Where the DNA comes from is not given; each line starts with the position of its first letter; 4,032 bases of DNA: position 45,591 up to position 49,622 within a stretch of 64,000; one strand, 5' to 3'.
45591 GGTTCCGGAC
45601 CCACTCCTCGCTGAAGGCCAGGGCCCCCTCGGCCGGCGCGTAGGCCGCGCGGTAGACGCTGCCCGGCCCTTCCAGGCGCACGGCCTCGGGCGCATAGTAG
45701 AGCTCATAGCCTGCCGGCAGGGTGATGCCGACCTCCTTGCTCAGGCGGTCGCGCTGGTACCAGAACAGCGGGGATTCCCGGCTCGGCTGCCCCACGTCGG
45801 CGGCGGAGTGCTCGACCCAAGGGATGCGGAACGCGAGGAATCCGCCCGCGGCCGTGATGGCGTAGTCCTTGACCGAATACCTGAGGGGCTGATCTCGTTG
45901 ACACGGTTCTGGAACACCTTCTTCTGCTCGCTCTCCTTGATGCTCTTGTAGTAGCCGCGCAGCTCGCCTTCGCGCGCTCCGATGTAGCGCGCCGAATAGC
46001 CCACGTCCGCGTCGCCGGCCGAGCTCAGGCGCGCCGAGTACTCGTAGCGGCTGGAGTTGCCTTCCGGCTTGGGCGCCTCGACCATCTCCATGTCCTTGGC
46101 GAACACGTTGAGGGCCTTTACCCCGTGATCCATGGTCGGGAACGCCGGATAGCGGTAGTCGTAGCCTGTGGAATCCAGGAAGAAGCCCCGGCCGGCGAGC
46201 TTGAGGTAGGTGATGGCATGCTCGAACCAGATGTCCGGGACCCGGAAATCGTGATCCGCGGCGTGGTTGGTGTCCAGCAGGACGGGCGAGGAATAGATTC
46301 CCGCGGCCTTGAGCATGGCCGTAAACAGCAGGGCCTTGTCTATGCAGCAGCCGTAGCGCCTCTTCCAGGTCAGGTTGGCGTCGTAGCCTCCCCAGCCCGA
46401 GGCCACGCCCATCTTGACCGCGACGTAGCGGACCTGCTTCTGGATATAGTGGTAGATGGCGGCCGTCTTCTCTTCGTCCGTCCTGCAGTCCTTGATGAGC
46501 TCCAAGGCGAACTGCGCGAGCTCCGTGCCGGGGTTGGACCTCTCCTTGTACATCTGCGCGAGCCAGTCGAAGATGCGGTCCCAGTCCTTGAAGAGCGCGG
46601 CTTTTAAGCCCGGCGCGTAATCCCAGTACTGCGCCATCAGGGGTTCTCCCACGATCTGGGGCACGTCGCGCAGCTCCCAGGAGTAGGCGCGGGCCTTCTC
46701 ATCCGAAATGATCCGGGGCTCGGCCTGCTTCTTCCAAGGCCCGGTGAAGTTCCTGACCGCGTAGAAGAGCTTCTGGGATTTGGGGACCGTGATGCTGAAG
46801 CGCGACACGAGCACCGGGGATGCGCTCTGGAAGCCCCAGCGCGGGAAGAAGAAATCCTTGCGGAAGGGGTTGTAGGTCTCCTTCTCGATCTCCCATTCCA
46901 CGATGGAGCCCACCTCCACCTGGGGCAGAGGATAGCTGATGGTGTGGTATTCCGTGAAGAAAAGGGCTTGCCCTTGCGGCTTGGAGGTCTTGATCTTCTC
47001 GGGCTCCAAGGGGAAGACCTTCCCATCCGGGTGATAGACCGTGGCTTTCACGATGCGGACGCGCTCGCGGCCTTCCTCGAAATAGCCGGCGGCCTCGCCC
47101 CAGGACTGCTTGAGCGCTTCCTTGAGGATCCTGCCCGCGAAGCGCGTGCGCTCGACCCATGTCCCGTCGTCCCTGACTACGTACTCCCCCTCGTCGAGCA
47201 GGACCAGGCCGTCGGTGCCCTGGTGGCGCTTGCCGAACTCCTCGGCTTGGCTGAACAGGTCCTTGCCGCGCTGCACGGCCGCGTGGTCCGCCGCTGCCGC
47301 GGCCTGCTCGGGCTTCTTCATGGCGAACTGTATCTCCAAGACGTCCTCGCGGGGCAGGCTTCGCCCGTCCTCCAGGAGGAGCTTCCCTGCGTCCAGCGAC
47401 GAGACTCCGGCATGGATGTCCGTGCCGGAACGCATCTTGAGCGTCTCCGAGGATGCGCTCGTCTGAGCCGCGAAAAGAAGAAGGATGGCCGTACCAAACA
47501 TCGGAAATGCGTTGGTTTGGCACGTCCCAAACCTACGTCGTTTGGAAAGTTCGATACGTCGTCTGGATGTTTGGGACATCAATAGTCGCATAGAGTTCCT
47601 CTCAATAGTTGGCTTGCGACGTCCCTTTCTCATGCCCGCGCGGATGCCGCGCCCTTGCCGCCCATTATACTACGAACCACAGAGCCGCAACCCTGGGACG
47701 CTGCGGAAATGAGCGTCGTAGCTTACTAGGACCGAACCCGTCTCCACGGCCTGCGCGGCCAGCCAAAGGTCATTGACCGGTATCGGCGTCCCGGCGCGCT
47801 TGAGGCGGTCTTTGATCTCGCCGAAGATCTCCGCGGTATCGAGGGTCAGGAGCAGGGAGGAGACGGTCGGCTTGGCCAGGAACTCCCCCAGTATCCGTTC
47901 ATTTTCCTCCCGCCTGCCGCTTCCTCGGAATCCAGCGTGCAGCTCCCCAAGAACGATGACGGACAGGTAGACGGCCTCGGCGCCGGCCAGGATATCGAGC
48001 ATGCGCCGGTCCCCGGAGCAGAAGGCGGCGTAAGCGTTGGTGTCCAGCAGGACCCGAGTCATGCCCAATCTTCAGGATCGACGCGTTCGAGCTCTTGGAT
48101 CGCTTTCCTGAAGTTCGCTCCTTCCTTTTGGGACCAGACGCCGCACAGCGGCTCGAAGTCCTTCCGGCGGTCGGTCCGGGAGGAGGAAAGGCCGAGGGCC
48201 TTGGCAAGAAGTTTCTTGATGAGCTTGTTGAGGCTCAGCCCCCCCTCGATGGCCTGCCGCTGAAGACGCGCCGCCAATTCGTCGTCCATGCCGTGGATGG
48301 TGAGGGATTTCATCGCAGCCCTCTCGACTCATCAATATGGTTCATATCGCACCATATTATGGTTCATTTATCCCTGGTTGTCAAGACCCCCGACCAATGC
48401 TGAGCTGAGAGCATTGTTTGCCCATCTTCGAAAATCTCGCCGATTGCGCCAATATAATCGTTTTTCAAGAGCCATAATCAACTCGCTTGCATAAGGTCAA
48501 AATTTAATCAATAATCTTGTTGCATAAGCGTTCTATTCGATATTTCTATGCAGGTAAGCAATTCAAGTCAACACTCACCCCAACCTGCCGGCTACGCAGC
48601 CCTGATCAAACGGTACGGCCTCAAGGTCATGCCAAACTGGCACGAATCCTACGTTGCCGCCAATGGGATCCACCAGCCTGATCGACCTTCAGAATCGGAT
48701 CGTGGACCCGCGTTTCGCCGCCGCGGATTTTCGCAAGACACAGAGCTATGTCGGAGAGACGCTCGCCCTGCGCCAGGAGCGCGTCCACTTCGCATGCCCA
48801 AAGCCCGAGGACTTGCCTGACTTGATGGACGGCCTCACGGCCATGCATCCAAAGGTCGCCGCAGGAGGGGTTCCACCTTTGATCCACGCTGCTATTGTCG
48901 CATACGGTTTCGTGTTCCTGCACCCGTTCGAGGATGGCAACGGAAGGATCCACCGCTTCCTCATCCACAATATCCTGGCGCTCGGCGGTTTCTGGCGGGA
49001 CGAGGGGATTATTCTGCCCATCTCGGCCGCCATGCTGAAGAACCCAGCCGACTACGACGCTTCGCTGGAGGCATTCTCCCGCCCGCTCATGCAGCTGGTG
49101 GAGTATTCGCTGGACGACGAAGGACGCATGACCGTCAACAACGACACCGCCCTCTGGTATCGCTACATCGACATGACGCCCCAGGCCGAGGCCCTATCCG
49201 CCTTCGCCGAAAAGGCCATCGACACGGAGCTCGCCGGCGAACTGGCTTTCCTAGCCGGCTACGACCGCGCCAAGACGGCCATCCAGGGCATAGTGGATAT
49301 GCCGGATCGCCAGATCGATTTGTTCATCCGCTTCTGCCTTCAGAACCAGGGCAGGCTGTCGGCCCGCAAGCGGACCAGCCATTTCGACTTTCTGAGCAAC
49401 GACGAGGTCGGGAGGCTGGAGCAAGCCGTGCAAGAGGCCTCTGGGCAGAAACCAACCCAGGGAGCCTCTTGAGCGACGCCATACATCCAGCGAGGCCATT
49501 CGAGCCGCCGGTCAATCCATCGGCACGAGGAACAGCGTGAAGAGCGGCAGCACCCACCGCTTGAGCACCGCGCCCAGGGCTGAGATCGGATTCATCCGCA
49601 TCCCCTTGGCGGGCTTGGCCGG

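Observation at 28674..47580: Family of ~70-90 bp multi-palindromic repeats, four copies, three translated in frame inside protein-coding genes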

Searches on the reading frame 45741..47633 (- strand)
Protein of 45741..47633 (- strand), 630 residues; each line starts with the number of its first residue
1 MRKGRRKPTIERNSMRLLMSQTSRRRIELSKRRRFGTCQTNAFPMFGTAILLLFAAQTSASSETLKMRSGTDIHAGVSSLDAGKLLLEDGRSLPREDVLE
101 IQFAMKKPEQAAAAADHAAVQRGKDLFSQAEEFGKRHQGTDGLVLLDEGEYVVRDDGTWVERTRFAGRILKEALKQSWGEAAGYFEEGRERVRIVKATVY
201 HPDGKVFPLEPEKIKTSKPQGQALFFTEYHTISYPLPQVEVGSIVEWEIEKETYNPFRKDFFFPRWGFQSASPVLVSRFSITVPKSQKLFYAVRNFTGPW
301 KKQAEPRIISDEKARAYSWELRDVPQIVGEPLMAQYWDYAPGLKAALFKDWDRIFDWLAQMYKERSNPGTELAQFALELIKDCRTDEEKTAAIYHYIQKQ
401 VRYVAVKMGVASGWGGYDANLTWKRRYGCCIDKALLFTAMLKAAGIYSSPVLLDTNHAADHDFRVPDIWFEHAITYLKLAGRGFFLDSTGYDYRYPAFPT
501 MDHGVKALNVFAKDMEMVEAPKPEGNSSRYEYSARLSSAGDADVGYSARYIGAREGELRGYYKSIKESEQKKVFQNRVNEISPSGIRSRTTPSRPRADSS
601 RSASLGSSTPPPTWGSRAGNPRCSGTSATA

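Call 15: search_protein_families(library=pfam, proteins=[window:45741-47633:-])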
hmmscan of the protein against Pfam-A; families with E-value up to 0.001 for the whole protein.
window:45741-47633:- (630 aa): 2 families
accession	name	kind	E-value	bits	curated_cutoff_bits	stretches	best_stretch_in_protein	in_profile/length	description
PF12969.12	DUF3857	-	3.5e-29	102.4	24.6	1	155-326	1-168/170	Domain of Unknown Function with PDB structure (DUF3857)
PF01841.26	Transglut_core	-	4.8e-09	36.9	23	1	374-451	2-75/108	Transglutaminase-like superfamily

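Call 57: list_cluster_members(proteins=[window:45744-47633:-, window:45744-47591:-, window:45744-47579:-, window:45744-47501:-])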
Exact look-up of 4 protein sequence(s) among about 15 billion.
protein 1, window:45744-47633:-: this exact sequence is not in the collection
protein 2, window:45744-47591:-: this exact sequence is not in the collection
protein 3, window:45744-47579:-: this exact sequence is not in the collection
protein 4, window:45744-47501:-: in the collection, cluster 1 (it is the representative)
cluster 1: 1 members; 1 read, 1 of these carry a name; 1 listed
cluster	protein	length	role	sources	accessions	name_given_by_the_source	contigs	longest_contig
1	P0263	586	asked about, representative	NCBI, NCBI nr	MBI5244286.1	MAG: DUF3857 domain-containing protein [Elusimicrobia bacterium] | DUF3857 domain-containing protein [Elusimicrobiota bacterium]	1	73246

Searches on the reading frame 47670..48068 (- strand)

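Call 62: search_protein_families(library=pfam, proteins=[window:47670-48068:-], max_evalue=0.01)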
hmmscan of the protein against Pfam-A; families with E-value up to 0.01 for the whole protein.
window:47670-48068:- (132 aa): 1 family
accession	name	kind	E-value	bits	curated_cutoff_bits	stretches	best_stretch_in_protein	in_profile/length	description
PF01850.27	PIN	-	1.6e-13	51.8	23.6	1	6-126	1-119/120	PIN domain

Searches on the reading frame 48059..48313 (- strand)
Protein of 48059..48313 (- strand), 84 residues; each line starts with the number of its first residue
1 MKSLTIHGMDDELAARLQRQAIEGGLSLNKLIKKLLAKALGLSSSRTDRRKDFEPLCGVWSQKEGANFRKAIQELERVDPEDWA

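Call 62: search_protein_families(library=pfam, proteins=[window:48059-48313:-], max_evalue=0.01)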
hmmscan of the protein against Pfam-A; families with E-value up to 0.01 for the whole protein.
window:48059-48313:- (84 aa): 3 families
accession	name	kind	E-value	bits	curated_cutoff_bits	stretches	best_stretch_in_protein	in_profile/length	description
PF22513.2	FitA-like_RHH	-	0.00013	22.2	27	1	3-40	2-39/39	Antitoxin FitA-like, ribbon-helix-helix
PF01402.27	RHH_1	-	0.0016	18.8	20.5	1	9-40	6-37/39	Ribbon-helix-helix protein, copG family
PF05534.18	HicB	-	0.0075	16.6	21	0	11-36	26-51/51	HicB family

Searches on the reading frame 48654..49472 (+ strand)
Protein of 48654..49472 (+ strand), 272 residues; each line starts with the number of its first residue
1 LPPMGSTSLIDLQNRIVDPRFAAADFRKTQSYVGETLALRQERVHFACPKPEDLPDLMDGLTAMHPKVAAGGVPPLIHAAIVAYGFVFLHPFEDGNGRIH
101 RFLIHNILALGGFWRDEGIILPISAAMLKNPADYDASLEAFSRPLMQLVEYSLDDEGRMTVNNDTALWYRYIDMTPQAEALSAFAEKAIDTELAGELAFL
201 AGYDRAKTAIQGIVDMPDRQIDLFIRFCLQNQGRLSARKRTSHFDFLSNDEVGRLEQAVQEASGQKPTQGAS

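Call 62: search_protein_families(library=pfam, proteins=[window:48654-49472:+], max_evalue=0.01)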
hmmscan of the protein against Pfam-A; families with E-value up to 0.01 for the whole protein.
window:48654-49472:+ (272 aa): 1 family
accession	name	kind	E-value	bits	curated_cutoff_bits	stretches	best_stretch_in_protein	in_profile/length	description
PF02661.23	Fic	-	5e-14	53.4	24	1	9-108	7-93/93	Fic/DOC family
